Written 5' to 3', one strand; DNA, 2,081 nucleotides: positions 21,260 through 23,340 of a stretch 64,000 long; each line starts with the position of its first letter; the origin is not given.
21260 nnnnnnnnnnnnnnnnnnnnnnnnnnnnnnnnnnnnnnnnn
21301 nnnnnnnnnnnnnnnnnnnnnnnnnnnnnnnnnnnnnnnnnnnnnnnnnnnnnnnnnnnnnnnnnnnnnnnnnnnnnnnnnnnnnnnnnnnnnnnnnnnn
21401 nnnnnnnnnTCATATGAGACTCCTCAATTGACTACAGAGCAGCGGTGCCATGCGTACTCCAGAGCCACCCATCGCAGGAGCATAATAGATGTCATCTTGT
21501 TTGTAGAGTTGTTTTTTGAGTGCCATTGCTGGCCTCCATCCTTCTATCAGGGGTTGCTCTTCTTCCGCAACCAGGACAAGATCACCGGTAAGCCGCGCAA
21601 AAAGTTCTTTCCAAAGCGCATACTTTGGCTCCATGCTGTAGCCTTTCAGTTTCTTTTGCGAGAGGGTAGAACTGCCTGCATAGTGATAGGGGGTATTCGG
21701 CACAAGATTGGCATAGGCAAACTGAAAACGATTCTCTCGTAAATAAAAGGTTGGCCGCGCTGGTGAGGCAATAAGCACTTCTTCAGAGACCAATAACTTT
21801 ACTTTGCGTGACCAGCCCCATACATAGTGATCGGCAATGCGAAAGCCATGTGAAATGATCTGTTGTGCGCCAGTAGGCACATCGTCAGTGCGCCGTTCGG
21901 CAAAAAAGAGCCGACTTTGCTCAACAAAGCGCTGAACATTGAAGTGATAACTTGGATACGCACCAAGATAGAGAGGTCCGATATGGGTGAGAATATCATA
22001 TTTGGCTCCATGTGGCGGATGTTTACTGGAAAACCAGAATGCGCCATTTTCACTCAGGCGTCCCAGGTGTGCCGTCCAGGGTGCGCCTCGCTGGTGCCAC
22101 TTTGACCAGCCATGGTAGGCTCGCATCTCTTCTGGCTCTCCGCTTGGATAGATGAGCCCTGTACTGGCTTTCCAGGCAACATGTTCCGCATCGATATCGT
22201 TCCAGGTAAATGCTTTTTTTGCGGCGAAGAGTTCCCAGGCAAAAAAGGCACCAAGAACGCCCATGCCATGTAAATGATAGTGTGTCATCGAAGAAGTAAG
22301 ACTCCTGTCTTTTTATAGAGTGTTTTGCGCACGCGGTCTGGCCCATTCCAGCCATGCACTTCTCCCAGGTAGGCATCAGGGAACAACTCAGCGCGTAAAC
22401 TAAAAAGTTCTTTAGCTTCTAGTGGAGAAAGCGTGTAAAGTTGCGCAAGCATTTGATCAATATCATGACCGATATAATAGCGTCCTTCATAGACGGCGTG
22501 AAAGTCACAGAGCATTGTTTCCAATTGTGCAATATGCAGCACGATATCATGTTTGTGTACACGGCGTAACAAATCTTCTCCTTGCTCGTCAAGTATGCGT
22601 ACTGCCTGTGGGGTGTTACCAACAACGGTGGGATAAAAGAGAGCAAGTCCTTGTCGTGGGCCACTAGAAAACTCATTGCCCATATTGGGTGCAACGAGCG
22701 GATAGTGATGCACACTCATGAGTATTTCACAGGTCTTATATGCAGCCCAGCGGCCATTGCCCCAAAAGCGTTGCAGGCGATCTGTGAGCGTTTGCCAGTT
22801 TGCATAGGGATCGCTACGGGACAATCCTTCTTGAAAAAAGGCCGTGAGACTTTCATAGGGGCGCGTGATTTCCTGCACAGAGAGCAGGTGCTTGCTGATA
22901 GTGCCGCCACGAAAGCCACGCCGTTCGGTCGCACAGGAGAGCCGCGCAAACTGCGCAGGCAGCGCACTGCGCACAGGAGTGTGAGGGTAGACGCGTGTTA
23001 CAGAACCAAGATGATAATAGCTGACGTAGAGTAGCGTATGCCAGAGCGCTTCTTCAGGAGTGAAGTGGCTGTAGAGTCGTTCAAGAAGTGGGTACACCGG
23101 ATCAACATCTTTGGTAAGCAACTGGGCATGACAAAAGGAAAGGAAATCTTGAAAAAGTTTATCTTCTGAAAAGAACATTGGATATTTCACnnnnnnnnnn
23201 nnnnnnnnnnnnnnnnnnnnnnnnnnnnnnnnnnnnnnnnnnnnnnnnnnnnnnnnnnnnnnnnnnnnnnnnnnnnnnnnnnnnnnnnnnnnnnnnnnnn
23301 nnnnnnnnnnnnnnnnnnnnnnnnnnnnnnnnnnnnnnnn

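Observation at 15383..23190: Duplicated ParB-like + 2OG-Fe(II) dioxygenase cassette with methyltransferase remnant, kinase, GNAT and FAD oxidoreductase: candidate DNA base-hypermodification system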

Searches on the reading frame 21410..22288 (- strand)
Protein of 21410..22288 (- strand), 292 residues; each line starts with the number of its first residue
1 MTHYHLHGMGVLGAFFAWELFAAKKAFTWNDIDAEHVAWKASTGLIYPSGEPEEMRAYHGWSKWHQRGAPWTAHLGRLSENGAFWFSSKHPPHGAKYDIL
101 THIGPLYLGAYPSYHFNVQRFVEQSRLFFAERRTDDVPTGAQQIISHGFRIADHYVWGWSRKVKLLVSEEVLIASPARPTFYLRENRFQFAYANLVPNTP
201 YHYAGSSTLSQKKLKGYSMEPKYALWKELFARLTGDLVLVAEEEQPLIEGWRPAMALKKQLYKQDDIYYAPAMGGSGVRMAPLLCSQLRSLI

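Call 3: search_protein_families(library=pfam, max_evalue=0.1, proteins=[window:21410-22288:-])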
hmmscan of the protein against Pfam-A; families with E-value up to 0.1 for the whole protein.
window:21410-22288:- (292 aa): 0 families

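Call 4: search_protein_families(library=phrogs, max_evalue=0.01, proteins=[window:21410-22288:-])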
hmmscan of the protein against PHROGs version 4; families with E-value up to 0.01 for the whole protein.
window:21410-22288:- (292 aa): 0 families

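Call 25: search_dna_similar(query=window:21410-22288:-, collection=phages, mode=protein, max_evalue=0.001, max_rows=30)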
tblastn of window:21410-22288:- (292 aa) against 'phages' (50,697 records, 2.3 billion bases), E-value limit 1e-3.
Records with a match: 8; places in all: 8; records where one place covers at least 80% of the query: 8.
Best place of each record, by identity: <60% 8.
By first word of the organism name: Gordonia 7; Rhodococcus 1.
By host as written in the record: Gordonia rubripertincta NRRL B-16540 5; Gordonia terrae CAG3 1; Gordonia terrae 3612 1; Rhodococcus equi NRRL B-16538 1.
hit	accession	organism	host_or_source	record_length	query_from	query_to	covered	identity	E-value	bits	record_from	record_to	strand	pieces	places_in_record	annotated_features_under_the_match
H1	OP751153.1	Gordonia phage LittleMunchkin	Gordonia terrae CAG3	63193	1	291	100%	31.9%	1e-28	121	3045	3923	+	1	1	5: hypothetical protein | 4: adenylate kinase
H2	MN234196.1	Gordonia phage CloverMinnie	Gordonia terrae 3612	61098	1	256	88%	34.2%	8e-29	121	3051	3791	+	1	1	5: hypothetical protein | 4: adenylate kinase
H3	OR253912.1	Gordonia phage MossRose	Gordonia rubripertincta NRRL B-16540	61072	1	256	88%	34.2%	2e-28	120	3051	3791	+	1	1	5: hypothetical protein | 4: adenylate kinase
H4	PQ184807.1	Gordonia phage MakoManhole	Gordonia rubripertincta NRRL B-16540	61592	1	256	88%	34.2%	2e-28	120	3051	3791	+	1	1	5: hypothetical protein | 4: adenylate kinase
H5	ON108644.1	Gordonia phage CaiB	Gordonia rubripertincta NRRL B-16540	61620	1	256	88%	34.2%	3e-28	119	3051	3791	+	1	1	5: oxidoreductase | 4: adenylate kinase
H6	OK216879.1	Gordonia phage AnarQue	Gordonia rubripertincta NRRL B-16540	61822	1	256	88%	34.2%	3e-28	119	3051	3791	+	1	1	5: hypothetical protein | 4: adenylate kinase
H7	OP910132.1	Gordonia phage Wooper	Gordonia rubripertincta NRRL B-16540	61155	1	256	88%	34.2%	2e-26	114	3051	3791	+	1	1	5: hypothetical protein | 4: DNA kinase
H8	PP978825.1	Rhodococcus phage Tonitrus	Rhodococcus equi NRRL B-16538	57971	5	254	86%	31.0%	6e-22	101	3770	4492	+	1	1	8: hypothetical protein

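Call 26: get_annotated_region(hit=H7, flank=6000)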
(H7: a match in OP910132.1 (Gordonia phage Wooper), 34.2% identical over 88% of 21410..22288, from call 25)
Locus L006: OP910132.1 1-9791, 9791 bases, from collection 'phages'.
description: Gordonia phage Wooper, complete genome.
organism: Gordonia phage Wooper (NCBI taxid 2998981)
taxonomy: Viruses; Duplodnaviria; Heunggongvirae; Uroviricota; Caudoviricetes; Sourvirus
host: Gordonia rubripertincta NRRL B-16540; source: soil; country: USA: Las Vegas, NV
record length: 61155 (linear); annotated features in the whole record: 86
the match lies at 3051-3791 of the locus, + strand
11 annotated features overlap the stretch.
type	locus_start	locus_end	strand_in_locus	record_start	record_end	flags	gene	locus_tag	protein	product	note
CDS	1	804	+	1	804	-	1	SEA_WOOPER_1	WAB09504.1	ParB-like nuclease domain protein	ParB-like nuclease domain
CDS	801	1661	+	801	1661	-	2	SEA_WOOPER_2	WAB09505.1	Tet-like J-binding protein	-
CDS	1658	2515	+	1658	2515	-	3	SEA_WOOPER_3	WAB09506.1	aGPT-Pplase2 domain protein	-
CDS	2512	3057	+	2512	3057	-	4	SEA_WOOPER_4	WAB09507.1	DNA kinase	5-hmU DNA kinase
CDS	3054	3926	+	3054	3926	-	5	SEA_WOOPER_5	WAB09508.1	hypothetical protein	-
CDS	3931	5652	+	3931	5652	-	6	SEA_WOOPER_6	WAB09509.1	terminase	-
CDS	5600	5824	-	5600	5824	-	7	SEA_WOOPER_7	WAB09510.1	hypothetical protein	-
CDS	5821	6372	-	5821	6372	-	8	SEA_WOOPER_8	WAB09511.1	RuvC-like resolvase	-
CDS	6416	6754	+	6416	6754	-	9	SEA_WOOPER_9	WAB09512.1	hypothetical protein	-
CDS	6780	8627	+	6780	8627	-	10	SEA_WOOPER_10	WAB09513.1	portal protein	-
CDS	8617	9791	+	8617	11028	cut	11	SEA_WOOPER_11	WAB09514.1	capsid maturation protease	-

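Call 41: search_solved_structures(query=window:21410-22288:-, max_evalue=1)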
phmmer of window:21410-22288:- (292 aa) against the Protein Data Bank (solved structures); distinct sequences matched with E-value up to 1: 0.

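Call 44: find_homologous_proteins(query=window:21410-22288:-, max_evalue=0.001)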
Query window:21410-22288:- (292 aa): 14 proteins with E <= 0.001 among 574 candidates.
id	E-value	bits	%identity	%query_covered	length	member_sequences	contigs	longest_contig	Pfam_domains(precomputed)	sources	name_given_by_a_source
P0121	2.1e-201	686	100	100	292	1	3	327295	-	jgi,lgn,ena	-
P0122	5.6e-133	461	67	99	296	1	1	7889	-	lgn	-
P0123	3.6e-85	304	48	97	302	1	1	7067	-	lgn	-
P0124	4.9e-84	300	48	99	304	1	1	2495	-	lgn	-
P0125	1.6e-65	240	45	95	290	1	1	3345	PF01266.31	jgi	jgi:hypothetical protein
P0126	8.7e-65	237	44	98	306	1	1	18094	-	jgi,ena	-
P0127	2.5e-59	219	43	96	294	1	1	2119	-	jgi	jgi:hypothetical protein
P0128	4.7e-57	212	40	99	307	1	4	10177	-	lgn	-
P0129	1.5e-56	210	38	98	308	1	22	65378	PF01266.31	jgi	jgi:hypothetical protein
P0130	1.1e-46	178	38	98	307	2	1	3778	-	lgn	-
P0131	8.7e-44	168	36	97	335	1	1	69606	-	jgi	jgi:hypothetical protein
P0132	1.2e-43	168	36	99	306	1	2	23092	-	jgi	jgi:hypothetical protein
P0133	5.5e-38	149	35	98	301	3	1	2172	-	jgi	jgi:hypothetical protein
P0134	1.3e-22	99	30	98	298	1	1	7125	-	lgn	-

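Call 46: search_solved_structures(query=A3, max_evalue=10)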
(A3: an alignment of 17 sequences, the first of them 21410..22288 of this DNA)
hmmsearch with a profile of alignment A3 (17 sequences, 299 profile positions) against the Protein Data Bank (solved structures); distinct sequences matched with E-value up to 10: 4.
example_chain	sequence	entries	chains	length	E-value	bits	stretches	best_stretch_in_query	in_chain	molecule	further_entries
6pxs_A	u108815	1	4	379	0.1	14.8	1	3-54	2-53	FAD dependent oxidoreductase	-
7exs_A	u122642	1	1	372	0.35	13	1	4-44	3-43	Sarcosine oxidase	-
7a3w_A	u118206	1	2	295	1.7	10.7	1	4-32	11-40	NAD(P)-dependent oxidoreductase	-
6vr7_A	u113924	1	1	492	2.2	10.4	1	4-34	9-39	Mur ligase middle domain protein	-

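Call 61: predict_structure(alignment_id=A4)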
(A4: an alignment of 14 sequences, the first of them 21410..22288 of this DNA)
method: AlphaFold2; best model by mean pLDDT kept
length: 292 residues; sequences in the alignment: 14
mean_pLDDT: 93.1   pTM: 0.91
mean pLDDT of the five models: 93.1, 92.2, 90.8, 90.6, 90.6
residues with pLDDT >= 90: 240; 70-90: 49; 50-70: 3; < 50: 0
segments of 3 or more residues with pLDDT < 50: none
pLDDT, mean of each block of 10 residues (from residue 1): 92 97 96 88 93 94 93 95 94 91 97 96 98 96 93 92 97 98 87 95 84 92 94 97 91 85 93 88 94 88
secondary structure, 60 per line:
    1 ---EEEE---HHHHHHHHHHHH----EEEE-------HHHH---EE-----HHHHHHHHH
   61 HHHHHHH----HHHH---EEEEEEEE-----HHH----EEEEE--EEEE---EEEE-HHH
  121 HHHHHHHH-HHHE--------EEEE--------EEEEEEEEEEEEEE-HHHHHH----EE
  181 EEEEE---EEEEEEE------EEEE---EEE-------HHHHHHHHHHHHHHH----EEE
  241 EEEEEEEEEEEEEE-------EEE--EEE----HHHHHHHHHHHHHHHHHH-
elements in order: E4-7 H11-22 E27-30 H38-41 H52-67 H72-75 E79-86 E99-103 E106-109 E113-116 H118-128 E142-145 E154-167 H169-174 E179-185 E189-195 E202-205 E209-211 H219-233 E238-254 E262-264 E267-269 H274-291

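Call 64: fold_search(model_id=the predicted structure, library=pdb)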
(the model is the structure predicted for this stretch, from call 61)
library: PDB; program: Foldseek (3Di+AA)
matches with E <= 10: 1670; with E <= 0.001: 417
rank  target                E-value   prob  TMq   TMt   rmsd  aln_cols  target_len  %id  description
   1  4qfd_B                5.2e-13  1.00  0.70  0.66   5.1       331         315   14  Co-crystal structure of compound 2 (3-(7-hydroxy-2-oxo-4-phenyl-2H-chromen-6-yl)propanoic acid) and FAD bound to human (released 2014-07-16)
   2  4qfc_B                9.0e-13  1.00  0.68  0.62   5.2       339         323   14  Co-crystal structure of compound 3 (4-hydroxy-6-[2-(7-hydroxy-2-oxo-4-phenyl-2h-chromen-6-yl)ethyl]pyridazin-3(2h)-one (released 2014-07-16)
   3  4qfd_A                2.1e-12  1.00  0.70  0.65   5.1       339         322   14  Co-crystal structure of compound 2 (3-(7-hydroxy-2-oxo-4-phenyl-2H-chromen-6-yl)propanoic acid) and FAD bound to human (released 2014-07-16)
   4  3cuk_A                6.6e-12  1.00  0.68  0.61   5.3       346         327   13  Crystal structure of human D-amino acid oxidase: bound to an inhibitor (released 2008-07-22)
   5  5wwv_H                7.0e-12  1.00  0.64  0.57   6.1       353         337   13  Crystal structure of porcine kidney D-amino acid oxidase mutant (I230A/R283G) (released 2018-01-17)
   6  5wwv_A                1.4e-11  1.00  0.66  0.58   5.8       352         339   13  Crystal structure of porcine kidney D-amino acid oxidase mutant (I230A/R283G) (released 2018-01-17)
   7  4qfc_A                1.7e-11  1.00  0.67  0.60   5.7       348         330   15  Co-crystal structure of compound 3 (4-hydroxy-6-[2-(7-hydroxy-2-oxo-4-phenyl-2h-chromen-6-yl)ethyl]pyridazin-3(2h)-one (released 2014-07-16)
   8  5wwv_E                4.1e-11  1.00  0.66  0.58   5.7       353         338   14  Crystal structure of porcine kidney D-amino acid oxidase mutant (I230A/R283G) (released 2018-01-17)
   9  6rkf_B                1.2e-10  1.00  0.58  0.53   6.6       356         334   12  Structure of human DASPO (released 2020-03-11)
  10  7exs                  2.3e-10  1.00  0.65  0.53   6.0       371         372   13  Thermomicrobium roseum sarcosine oxidase mutant - S320R (released 2021-07-28)
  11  4ysh_B                2.5e-10  1.00  0.71  0.58   5.2       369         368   12  Crystal structure of glycine oxidase from Geobacillus kaustophilus (released 2016-03-23)
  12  5ez7                  4.0e-10  1.00  0.62  0.52   6.6       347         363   12  Crystal structure of the FAD dependent oxidoreductase PA4991 from Pseudomonas aeruginosa (released 2016-02-17)
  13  6pxs_A                4.3e-10  1.00  0.68  0.55   5.0       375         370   13  Crystal structure of iminodiacetate oxidase (IdaA) from Chelativorans sp. BNC1 (released 2019-10-16)
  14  1c0k                  4.6e-10  1.00  0.66  0.55   7.1       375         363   11  CRYSTAL STRUCTURE ANALYSIS OF D-AMINO ACID OXIDASE IN COMPLEX WITH L-LACTATE (released 2000-11-22)
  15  9vpf_A                5.1e-10  1.00  0.68  0.57   5.7       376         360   11  Crystal structure of D-aspartate oxidase from Cryptococcus humicola UJ1. (released 2025-10-01)
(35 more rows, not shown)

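Call 91: search_protein_families(library=ncbifam, max_evalue=0.01, proteins=[window:21410-22288:-])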
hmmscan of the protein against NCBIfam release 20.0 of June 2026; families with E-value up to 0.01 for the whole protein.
window:21410-22288:- (292 aa): 0 families

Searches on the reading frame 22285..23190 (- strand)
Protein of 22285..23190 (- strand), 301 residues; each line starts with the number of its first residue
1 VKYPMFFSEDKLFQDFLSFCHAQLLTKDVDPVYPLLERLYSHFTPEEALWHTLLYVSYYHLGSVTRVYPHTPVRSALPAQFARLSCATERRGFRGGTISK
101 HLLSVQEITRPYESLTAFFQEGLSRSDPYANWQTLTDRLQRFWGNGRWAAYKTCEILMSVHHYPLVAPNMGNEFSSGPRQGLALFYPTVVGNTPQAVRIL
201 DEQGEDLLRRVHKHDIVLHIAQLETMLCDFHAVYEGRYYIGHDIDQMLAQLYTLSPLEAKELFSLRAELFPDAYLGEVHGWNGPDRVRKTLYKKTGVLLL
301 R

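Call 4: search_protein_families(library=phrogs, max_evalue=0.01, proteins=[window:22285-23190:-])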
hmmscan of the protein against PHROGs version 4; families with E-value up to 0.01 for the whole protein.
window:22285-23190:- (301 aa): 1 family
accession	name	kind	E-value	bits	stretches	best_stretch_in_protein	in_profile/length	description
phrog_6364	-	unknown function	2.1e-29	103.6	1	12-278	8-279/287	-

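Call 5: search_protein_families(library=pfam, max_evalue=0.1, proteins=[window:22285-23190:-])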
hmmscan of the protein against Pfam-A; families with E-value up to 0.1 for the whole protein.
window:22285-23190:- (301 aa): 1 family
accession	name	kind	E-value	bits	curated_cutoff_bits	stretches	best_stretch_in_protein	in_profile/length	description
PF18724.6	ADDT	-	1.6e-13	51.3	26.2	1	73-232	69-227/232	Amino acid:DNA transferase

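Call 59: search_dna_similar(query=window:22285-23178:-, collection=phages, mode=protein, max_evalue=0.01, max_rows=40, rows=spread)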
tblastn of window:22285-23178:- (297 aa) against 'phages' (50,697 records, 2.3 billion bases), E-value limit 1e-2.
Records with a match: 22; places in all: 22; records where one place covers at least 80% of the query: 19.
Best place of each record, by identity: <60% 22.
By first word of the organism name: Gordonia 7; Mycobacterium 6; Microbacterium 3; Rhizobium 3; Rhodococcus 1; Stenotrophomonas 1; Pseudomonas 1.
By host as written in the record: Gordonia rubripertincta NRRL B-16540 5; Mycobacterium smegmatis mc2 155 4; Mycobacterium smegamtis mc2 155 2; Microbacterium paraoxydans NWU1 2; Gordonia terrae CAG3 1; Gordonia terrae 3612 1; Microbacterium oxydans 1; Rhodococcus equi NRRL B-16538 1; and 5 more.
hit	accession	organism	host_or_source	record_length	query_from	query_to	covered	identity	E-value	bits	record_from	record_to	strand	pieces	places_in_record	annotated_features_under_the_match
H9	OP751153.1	Gordonia phage LittleMunchkin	Gordonia terrae CAG3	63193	8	297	98%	39.1%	2e-57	204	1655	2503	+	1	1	3: hypothetical protein | 4: adenylate kinase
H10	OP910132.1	Gordonia phage Wooper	Gordonia rubripertincta NRRL B-16540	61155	8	297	98%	38.7%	1e-54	196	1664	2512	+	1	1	3: aGPT-Pplase2 domain protein | 4: DNA kinase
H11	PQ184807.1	Gordonia phage MakoManhole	Gordonia rubripertincta NRRL B-16540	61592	8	297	98%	38.4%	3e-54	195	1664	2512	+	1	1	3: aGPT-Pplase2 domain protein | 4: adenylate kinase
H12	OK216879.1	Gordonia phage AnarQue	Gordonia rubripertincta NRRL B-16540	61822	8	297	98%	38.4%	3e-54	195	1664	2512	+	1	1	3: hypothetical protein | 4: adenylate kinase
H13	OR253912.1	Gordonia phage MossRose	Gordonia rubripertincta NRRL B-16540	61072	8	297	98%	38.4%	5e-54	194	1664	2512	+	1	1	3: hypothetical protein | 4: adenylate kinase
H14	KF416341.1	Mycobacterium phage Phelemich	Mycobacterium smegmatis mc2 155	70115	7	297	98%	38.1%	1e-52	190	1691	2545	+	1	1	3: hypothetical protein | 4: oxidoreductase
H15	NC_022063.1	Mycobacterium phage Phelemich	Mycobacterium smegmatis mc2 155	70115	7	297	98%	38.1%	1e-52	190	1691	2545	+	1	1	3: hypothetical protein | 4: oxidoreductase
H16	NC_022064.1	Mycobacterium phage Reprobate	Mycobacterium smegamtis mc2 155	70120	7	297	98%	38.1%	1e-52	190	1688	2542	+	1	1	3: hypothetical protein | 4: hypothetical protein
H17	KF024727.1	Mycobacterium phage Reprobate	Mycobacterium smegamtis mc2 155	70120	7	297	98%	38.1%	1e-52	190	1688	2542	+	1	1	3: hypothetical protein | 4: hypothetical protein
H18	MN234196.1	Gordonia phage CloverMinnie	Gordonia terrae 3612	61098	8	297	98%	38.0%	3e-53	192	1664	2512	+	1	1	3: hypothetical protein | 4: adenylate kinase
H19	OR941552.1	Microbacterium phage MO526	Microbacterium oxydans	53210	9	295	97%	37.3%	2e-47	175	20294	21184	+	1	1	hypothetical protein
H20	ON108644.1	Gordonia phage CaiB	Gordonia rubripertincta NRRL B-16540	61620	8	297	98%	36.7%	2e-54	195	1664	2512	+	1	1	3: hypothetical protein | 4: adenylate kinase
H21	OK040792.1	Microbacterium phage Kozie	Microbacterium paraoxydans NWU1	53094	9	295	97%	37.0%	3e-46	172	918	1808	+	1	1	2: hypothetical protein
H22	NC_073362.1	Microbacterium phage Kozie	Microbacterium paraoxydans NWU1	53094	9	295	97%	37.0%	3e-46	172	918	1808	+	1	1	2: hypothetical protein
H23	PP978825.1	Rhodococcus phage Tonitrus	Rhodococcus equi NRRL B-16538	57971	8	297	98%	36.3%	2e-47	175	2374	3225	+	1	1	6: aGPT-Pplase2 domain protein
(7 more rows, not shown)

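Call 60: get_annotated_region(hit=H15, flank=5000)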
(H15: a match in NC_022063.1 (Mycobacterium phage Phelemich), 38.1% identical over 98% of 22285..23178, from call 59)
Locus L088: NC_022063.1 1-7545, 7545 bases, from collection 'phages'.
description: Mycobacterium phage Phelemich, complete genome.
organism: Mycobacterium phage Phelemich (NCBI taxid 1383055)
taxonomy: Viruses; Duplodnaviria; Heunggongvirae; Uroviricota; Caudoviricetes; Bclasvirinae; Acadianvirus; Acadianvirus reprobate
host: Mycobacterium smegmatis mc2 155; source: soil; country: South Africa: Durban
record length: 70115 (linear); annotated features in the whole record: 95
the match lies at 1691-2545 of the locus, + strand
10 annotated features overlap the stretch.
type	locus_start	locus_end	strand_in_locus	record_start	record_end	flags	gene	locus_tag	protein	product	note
CDS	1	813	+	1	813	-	1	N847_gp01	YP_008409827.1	ParB-like partition protein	-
CDS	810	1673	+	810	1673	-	2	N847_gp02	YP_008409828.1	queuine tRNA-ribosyltransferase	-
CDS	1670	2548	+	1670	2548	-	3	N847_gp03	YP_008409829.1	hypothetical protein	-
CDS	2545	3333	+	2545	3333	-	4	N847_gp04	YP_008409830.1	oxidoreductase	Monooxegenase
CDS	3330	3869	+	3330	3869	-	5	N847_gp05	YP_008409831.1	terminase small subunit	ATP-binding import protein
CDS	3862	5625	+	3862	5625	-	6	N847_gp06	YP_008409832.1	terminase large subunit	Terminase Large Subunit.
CDS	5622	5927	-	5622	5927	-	7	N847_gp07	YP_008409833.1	hypothetical protein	-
CDS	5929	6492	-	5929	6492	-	8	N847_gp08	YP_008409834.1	RuvC-like Holliday junction resolvase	RuvC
CDS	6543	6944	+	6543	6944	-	9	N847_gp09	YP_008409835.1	hypothetical protein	-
CDS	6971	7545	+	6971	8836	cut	10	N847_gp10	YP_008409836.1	portal protein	-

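Call 91: search_protein_families(library=ncbifam, max_evalue=0.01, proteins=[window:22285-23178:-])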
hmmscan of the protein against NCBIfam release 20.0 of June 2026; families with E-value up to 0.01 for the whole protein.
window:22285-23178:- (297 aa): 0 families
